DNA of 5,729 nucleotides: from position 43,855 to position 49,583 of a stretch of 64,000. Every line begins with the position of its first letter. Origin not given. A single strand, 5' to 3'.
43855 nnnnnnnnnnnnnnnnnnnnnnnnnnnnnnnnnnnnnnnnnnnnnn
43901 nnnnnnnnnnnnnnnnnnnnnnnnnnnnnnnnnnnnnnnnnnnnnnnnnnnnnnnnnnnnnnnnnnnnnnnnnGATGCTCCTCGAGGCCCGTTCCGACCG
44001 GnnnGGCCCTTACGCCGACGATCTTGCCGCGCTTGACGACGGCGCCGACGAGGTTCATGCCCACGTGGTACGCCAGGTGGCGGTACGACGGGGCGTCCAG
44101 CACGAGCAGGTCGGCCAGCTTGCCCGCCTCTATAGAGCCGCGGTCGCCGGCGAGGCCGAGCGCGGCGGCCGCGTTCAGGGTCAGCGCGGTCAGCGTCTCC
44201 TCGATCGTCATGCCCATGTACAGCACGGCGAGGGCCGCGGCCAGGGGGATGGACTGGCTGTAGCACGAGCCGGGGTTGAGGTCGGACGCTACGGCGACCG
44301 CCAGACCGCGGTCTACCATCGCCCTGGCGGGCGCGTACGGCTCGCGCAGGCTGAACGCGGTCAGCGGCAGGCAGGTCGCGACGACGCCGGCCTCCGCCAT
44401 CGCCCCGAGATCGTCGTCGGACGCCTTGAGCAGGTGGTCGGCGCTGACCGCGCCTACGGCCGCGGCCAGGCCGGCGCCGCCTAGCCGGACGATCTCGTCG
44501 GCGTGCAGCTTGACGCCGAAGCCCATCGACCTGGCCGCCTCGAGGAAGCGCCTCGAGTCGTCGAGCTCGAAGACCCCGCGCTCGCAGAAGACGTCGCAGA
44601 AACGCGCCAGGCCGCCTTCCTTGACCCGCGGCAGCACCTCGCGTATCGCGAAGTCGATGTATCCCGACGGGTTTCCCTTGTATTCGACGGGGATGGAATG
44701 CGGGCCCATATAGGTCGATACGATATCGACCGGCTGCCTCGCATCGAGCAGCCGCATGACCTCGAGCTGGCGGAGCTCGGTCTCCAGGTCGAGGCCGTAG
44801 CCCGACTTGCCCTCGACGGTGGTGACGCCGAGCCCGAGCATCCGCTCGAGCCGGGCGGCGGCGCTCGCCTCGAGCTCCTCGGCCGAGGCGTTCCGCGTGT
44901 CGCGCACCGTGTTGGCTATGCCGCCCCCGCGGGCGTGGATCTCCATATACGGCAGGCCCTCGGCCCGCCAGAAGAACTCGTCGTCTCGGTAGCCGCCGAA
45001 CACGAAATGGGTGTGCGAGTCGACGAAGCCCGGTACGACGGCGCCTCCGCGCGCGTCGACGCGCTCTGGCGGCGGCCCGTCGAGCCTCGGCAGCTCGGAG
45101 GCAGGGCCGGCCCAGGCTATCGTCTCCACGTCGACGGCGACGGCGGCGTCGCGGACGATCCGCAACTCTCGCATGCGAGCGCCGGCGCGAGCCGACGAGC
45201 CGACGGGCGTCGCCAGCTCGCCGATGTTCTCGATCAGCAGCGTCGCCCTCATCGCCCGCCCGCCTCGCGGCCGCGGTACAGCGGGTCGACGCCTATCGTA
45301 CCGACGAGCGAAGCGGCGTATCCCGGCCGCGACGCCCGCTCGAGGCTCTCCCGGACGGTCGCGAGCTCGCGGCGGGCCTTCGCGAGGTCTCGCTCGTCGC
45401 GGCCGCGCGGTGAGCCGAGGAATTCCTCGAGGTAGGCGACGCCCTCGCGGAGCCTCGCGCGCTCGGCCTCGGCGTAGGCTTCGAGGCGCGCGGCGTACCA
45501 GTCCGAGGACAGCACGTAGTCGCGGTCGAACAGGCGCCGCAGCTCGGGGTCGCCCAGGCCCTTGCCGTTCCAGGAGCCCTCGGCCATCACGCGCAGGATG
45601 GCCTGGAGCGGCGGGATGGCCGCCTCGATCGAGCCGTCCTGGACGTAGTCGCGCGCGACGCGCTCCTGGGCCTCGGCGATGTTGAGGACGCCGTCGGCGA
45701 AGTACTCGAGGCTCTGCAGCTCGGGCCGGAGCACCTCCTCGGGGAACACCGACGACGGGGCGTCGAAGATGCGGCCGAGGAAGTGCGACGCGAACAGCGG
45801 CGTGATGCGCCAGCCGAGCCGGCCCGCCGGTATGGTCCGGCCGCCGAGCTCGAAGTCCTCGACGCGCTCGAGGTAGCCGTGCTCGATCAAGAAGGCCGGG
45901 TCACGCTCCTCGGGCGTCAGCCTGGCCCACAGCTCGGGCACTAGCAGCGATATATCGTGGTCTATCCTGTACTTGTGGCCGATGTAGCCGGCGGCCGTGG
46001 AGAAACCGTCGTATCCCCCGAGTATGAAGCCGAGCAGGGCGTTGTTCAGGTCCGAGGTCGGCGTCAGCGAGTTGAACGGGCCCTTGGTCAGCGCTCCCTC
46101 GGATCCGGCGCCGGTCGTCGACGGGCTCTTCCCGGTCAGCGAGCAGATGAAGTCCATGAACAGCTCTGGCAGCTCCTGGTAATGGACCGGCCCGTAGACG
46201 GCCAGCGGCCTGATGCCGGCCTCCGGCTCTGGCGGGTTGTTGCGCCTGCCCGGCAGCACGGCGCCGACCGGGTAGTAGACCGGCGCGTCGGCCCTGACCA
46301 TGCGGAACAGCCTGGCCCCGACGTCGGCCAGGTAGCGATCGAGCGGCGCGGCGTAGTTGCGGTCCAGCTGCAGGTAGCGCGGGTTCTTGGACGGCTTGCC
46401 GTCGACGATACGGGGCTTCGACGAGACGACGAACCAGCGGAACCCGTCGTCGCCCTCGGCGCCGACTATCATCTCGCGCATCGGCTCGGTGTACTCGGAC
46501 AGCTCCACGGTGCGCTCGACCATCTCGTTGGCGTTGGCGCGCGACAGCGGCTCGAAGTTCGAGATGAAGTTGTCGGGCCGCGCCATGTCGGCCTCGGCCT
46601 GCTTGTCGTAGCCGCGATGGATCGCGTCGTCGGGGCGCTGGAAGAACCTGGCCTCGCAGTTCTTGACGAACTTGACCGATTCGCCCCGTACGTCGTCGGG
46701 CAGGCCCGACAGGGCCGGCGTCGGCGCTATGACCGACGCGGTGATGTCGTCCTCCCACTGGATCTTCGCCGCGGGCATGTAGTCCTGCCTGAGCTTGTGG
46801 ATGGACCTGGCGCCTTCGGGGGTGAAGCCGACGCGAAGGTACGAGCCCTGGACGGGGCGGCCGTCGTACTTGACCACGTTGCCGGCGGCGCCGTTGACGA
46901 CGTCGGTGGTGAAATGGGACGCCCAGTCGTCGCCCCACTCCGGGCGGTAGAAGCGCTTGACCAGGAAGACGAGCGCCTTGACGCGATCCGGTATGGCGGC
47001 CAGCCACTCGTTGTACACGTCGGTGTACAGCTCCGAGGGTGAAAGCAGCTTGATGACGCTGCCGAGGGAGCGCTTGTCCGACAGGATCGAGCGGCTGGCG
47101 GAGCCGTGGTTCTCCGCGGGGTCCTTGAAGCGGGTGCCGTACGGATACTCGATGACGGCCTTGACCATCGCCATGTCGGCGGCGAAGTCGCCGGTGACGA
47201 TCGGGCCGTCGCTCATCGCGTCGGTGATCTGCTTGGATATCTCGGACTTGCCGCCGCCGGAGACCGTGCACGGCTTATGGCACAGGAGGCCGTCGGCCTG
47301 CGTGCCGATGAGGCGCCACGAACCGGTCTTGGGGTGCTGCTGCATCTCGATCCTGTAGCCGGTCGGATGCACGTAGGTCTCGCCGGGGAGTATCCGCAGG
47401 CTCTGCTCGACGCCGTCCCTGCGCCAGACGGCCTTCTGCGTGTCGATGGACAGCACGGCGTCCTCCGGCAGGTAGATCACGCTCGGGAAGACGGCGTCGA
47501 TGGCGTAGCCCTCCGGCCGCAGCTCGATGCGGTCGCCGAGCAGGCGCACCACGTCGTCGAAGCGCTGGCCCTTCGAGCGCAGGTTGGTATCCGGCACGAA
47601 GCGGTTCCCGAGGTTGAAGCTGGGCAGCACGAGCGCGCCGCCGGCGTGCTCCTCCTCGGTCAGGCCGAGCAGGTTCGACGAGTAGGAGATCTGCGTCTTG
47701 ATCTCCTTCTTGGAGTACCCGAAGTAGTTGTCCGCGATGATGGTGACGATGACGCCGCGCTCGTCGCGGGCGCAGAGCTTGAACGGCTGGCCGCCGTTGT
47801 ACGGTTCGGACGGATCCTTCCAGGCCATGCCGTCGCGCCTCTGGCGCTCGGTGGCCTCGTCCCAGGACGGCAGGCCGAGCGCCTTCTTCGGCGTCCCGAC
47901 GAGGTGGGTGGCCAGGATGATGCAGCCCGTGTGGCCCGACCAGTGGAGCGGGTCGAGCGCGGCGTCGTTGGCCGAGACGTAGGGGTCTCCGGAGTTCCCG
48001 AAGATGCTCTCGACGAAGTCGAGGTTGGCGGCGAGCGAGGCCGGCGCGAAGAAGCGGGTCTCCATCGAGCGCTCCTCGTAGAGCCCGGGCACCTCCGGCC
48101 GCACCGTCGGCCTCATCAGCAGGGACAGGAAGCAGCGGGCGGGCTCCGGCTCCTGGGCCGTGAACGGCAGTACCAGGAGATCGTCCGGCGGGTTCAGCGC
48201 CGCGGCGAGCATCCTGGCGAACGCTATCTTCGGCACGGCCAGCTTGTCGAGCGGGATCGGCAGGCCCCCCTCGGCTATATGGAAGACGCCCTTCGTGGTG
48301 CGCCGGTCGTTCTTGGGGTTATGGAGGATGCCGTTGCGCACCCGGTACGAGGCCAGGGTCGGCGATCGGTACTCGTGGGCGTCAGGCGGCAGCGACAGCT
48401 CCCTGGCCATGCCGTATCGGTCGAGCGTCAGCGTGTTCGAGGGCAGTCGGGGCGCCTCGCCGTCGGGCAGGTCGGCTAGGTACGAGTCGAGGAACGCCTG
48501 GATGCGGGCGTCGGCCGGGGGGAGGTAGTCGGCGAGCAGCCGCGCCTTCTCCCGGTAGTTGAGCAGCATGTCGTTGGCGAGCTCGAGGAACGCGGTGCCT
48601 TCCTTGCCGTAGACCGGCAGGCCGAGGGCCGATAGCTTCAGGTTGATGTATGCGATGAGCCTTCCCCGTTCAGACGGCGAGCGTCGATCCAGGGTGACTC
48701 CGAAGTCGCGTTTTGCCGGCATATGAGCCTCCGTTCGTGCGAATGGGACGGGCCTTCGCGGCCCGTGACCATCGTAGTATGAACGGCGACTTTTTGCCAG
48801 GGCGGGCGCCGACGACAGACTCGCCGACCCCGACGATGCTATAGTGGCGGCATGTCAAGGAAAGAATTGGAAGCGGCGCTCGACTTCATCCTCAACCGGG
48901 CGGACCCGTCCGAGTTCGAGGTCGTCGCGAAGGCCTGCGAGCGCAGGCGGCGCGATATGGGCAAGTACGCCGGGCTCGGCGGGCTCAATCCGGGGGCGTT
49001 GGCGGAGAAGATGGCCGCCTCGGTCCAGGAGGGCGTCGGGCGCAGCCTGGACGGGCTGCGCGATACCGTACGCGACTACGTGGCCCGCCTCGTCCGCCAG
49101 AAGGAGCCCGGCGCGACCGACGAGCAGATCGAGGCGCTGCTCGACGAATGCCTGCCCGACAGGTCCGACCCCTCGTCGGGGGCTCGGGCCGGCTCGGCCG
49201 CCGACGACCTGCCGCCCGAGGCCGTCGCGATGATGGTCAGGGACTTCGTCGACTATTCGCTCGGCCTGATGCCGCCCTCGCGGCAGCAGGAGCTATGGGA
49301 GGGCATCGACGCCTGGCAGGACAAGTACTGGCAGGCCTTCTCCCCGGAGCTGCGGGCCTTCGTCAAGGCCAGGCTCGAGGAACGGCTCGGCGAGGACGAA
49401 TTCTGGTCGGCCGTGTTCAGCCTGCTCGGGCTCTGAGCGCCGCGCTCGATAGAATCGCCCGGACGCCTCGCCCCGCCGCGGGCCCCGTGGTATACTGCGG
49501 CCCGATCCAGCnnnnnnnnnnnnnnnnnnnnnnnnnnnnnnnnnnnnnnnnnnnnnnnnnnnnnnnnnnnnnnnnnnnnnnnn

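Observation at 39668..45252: hutI is operonic with split glutamate-cyclase-like proteins (DUF4392, YcsI/DUF1445) and 5-oxoprolinase PxpA-PxpBC; no known formiminoglutamate enzyme is in the hut neighbourhood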

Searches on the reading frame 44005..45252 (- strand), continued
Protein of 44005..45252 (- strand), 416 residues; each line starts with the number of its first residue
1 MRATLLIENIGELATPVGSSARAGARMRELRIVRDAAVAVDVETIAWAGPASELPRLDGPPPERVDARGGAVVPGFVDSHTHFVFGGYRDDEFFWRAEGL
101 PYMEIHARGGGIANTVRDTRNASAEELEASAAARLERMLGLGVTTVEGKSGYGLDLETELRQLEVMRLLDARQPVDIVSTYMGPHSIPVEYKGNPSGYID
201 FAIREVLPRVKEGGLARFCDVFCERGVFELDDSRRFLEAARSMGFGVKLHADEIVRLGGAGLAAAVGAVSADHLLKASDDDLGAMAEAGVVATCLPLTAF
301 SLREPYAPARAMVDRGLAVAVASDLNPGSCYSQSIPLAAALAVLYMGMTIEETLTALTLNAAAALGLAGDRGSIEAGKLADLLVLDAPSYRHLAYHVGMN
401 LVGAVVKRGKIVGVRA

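Call 66: find_homologous_proteins(query=L103:10044-11084:-, max_evalue=1e-10)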
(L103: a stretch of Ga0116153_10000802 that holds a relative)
Query L103:10044-11084:- (347 aa): 754 proteins with E <= 1e-10 among 8000 candidates; the best 120 are listed.
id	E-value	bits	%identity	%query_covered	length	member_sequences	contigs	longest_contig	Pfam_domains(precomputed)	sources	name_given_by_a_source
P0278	6.9e-210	714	93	100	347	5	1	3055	PF00491.27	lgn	-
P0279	8.8e-187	638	84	100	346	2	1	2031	PF00491.27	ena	-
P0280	1.3e-184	631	83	97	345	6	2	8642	PF00491.27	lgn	-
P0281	9.0e-169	579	78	96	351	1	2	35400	PF00491.27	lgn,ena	-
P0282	4.1e-158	544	73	95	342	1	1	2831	PF00491.27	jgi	-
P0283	2.0e-134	466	67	93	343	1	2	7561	PF00491.27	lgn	-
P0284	7.6e-123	428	61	93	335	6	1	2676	PF00491.27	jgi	-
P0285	6.1e-122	425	64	94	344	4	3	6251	PF00491.27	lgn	-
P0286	1.9e-119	417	60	93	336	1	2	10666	PF00491.27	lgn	-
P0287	3.4e-110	386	60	93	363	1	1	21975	PF00491.27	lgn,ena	-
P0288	1.9e-109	384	59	94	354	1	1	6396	PF00491.27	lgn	-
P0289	7.1e-102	359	54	96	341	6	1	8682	PF00491.27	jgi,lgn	-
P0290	1.4e-99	351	57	92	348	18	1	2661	PF00491.27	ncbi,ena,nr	ncbi:MAG TPA: formimidoylglutamase [Acidobacteriota bacterium]|nr:formimidoylglutamase [Acidobacteri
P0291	7.6e-97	342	54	93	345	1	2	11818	PF00491.27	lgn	-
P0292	8.3e-92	326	52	93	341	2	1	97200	PF00491.27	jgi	jgi:formiminoglutamase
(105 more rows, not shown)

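Call 67: find_encoding_contigs(protein=P0287, flank=10000, max_places=1)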
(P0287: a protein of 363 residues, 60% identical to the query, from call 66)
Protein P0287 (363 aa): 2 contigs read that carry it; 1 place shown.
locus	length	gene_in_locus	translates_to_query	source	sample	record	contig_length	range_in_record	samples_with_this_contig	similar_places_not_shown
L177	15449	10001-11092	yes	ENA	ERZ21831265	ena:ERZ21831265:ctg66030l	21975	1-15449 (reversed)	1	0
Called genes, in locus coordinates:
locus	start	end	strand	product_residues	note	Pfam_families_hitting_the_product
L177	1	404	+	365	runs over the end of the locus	PF00561:Abhydrolase_1, PF12146:Hydrolase_4 (weak), PF12697:Abhydrolase_6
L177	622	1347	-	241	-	PF00392:GntR, PF07729:FCD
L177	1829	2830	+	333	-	PF02729:OTCace_N, PF00185:OTCace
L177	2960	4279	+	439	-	-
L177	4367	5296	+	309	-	PF00696:AA_kinase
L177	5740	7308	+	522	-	-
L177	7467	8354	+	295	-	PF12802:MarR_2, PF01047:MarR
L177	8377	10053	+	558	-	PF17391:Urocanase_N, PF01175:Urocanase, PF17392:Urocanase_C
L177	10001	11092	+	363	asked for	PF00491:Arginase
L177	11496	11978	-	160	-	PF00583:Acetyltransf_1, PF13673:Acetyltransf_10, PF13508:Acetyltransf_7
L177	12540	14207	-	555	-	PF01841:Transglut_core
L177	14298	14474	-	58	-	-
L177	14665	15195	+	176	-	-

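Call 68: find_encoding_contigs(protein=P0281, flank=10000, max_places=1)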
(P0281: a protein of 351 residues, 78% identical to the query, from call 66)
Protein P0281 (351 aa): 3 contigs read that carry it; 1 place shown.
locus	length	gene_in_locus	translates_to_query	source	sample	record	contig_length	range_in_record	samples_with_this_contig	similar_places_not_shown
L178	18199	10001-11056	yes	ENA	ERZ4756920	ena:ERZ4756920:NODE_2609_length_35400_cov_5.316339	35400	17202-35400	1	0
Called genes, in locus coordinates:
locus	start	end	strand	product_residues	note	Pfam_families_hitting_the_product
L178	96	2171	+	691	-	PF05226:CHASE2, PF00211:Guanylate_cyc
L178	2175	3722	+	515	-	PF08903:DUF1846, PF20921:DUF1846_C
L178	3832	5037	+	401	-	PF00291:PALP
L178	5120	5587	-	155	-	PF01842:ACT (faint), PF19571:ACT_8, PF22629:ACT_AHAS_ss (faint)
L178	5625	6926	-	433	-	PF00365:PFK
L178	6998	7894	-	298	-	PF00126:HTH_1, PF03466:LysR_substrate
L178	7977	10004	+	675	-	PF17391:Urocanase_N, PF01175:Urocanase, PF17392:Urocanase_C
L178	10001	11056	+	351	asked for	PF00491:Arginase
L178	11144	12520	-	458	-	PF07670:Gate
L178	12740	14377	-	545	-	PF00070:Pyr_redox (faint), PF00890:FAD_binding_2, PF01134:GIDA (weak), PF01266:DAO (weak), PF01593:Amino_oxidase, PF03486:HI0933_like (faint), PF12831:FAD_oxidored, PF13450:NAD_binding_8, +1 more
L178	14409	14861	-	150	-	PF10184:DUF2358 (weak), PF12680:SnoaL_2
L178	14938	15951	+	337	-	PF00106:adh_short, PF08659:KR, PF13561:adh_short_C2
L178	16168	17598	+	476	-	PF00989:PAS (weak), PF13426:PAS_9 (weak), PF00158:Sigma54_activat, PF14532:Sigma54_activ_2, PF07728:AAA_5 (weak), PF25601:AAA_lid_14, PF02954:HTH_8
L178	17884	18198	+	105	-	?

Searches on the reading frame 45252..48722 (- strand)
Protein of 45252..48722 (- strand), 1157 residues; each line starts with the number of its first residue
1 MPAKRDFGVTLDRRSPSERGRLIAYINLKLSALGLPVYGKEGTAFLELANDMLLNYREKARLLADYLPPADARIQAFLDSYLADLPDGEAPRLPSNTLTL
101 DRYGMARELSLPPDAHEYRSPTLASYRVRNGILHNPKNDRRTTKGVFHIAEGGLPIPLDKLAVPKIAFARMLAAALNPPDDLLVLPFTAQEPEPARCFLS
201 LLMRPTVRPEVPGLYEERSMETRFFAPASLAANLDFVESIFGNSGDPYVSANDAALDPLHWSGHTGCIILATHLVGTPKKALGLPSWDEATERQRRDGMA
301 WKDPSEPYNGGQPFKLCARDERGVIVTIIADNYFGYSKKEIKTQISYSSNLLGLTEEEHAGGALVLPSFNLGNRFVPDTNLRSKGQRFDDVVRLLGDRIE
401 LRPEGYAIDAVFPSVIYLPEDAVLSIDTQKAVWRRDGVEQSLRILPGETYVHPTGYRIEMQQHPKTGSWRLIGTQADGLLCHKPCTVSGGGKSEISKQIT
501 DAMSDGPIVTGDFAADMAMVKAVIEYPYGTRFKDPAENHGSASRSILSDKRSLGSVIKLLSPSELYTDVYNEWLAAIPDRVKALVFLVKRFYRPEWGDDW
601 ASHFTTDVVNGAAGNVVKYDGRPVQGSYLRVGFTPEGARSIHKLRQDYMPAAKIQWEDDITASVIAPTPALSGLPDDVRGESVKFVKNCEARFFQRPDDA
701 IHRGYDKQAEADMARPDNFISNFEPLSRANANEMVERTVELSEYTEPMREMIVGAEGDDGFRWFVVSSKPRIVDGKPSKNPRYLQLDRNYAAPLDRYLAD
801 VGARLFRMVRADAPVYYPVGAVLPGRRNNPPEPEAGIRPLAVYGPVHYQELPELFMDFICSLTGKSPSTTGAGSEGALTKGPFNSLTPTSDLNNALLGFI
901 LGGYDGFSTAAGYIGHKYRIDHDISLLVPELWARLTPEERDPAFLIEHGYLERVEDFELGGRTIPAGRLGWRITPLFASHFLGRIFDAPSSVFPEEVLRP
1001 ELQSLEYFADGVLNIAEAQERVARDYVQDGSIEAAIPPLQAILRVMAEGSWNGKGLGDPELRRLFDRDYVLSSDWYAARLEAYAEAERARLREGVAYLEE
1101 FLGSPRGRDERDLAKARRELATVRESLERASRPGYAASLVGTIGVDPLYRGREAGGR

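Call 3: search_protein_families(library=pfam, proteins=[window:45252-48722:-], max_evalue=0.01)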
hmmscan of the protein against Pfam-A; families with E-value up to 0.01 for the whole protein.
window:45252-48722:- (1157 aa): 0 families

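Call 7: search_protein_families(library=ncbifam, proteins=[window:45252-48722:-], max_evalue=0.001)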
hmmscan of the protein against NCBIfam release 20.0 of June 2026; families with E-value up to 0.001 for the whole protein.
window:45252-48722:- (1157 aa): 0 families

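Call 22: search_solved_structures(query=window:45252-48722:-, max_evalue=0.001)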
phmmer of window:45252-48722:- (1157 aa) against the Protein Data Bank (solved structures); distinct sequences matched with E-value up to 0.001: 2.
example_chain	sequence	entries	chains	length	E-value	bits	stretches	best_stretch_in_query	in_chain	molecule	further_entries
6k31_A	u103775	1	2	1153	0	1184.2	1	26-1147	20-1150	AiPEPCK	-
8e1u_A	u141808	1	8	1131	0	1165.6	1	17-1148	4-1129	PPi-dependent PEPCK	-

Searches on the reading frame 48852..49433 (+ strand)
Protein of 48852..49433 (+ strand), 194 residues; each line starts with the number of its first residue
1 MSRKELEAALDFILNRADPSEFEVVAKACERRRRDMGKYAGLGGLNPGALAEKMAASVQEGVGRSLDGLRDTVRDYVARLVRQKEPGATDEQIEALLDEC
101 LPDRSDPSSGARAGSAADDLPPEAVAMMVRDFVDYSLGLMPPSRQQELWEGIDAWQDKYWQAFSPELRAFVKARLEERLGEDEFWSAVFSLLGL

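Call 9: search_protein_families(library=pfam, proteins=[window:48852-49433:+], max_evalue=0.001)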
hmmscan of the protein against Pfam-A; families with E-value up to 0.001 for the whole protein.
window:48852-49433:+ (194 aa): 0 families

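Call 58: search_protein_families(library=ncbifam, proteins=[window:48852-49433:+], max_evalue=0.001)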
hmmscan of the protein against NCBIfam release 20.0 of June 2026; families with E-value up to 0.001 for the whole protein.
window:48852-49433:+ (194 aa): 0 families

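Call 75: search_solved_structures(query=A2, max_evalue=1)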
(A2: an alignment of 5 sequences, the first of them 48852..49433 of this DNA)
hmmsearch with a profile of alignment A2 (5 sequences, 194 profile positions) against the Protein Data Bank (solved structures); distinct sequences matched with E-value up to 1: 1.
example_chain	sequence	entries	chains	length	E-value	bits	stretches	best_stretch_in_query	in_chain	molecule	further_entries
3mmt_A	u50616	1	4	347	0.33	13.8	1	42-124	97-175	Fructose-bisphosphate aldolase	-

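Call 81: search_protein_representatives(protein=window:48852-49433:+)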
Query: 194 residues. Proteins with E-value up to 0.001 (for the whole library): 223; up to 1e-10: 171; up to 1e-30: 13. The best 150 are listed.
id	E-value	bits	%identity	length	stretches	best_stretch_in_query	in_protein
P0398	7.5e-66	238.0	57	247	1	4-194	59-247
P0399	1.7e-61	223.8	56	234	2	5-120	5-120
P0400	3.6e-61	222.7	55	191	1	1-194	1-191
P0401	9.1e-56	205.1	88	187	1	85-194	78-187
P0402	2.0e-55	203.9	71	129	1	66-194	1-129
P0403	3.1e-54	200.1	51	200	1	1-194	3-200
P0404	3.0e-45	170.8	41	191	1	1-194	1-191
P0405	5.6e-45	169.9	44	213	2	2-117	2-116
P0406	8.7e-41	156.2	43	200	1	5-194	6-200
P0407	1.8e-37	145.4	52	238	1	1-148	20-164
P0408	5.0e-34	134.2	39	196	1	2-189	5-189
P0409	1.3e-31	126.4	42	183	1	9-194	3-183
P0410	5.4e-31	124.3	40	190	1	1-188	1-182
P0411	2.0e-30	122.4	37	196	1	3-186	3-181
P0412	7.8e-30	120.5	38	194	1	4-187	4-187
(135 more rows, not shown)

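Call 82: predict_structure(protein=window:48852-49433:+)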
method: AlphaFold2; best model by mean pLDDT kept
length: 194 residues; sequences in the alignment: 1
mean_pLDDT: 48.2   pTM: 0.35
mean pLDDT of the five models: 48.2, 47.1, 46.3, 46.0, 45.1
residues with pLDDT >= 90: 0; 70-90: 11; 50-70: 52; < 50: 131
segments of 3 or more residues with pLDDT < 50: 1-33, 39-41, 43-45, 53-66, 102-126, 132-137, 158-167, 170-175, 177-194
pLDDT, mean of each block of 10 residues (from residue 1): 42 39 41 48 49 47 46 57 71 63 40 35 48 51 62 51 44 46 42 33
secondary structure, 60 per line:
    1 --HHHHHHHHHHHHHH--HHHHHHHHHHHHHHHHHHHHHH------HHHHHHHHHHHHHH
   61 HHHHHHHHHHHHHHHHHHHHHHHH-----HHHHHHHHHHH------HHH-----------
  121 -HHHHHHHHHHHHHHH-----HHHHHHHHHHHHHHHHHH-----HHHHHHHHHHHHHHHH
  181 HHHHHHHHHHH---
elements in order: H3-16 H19-40 H47-84 H90-100 H122-136 H142-159 H165-191
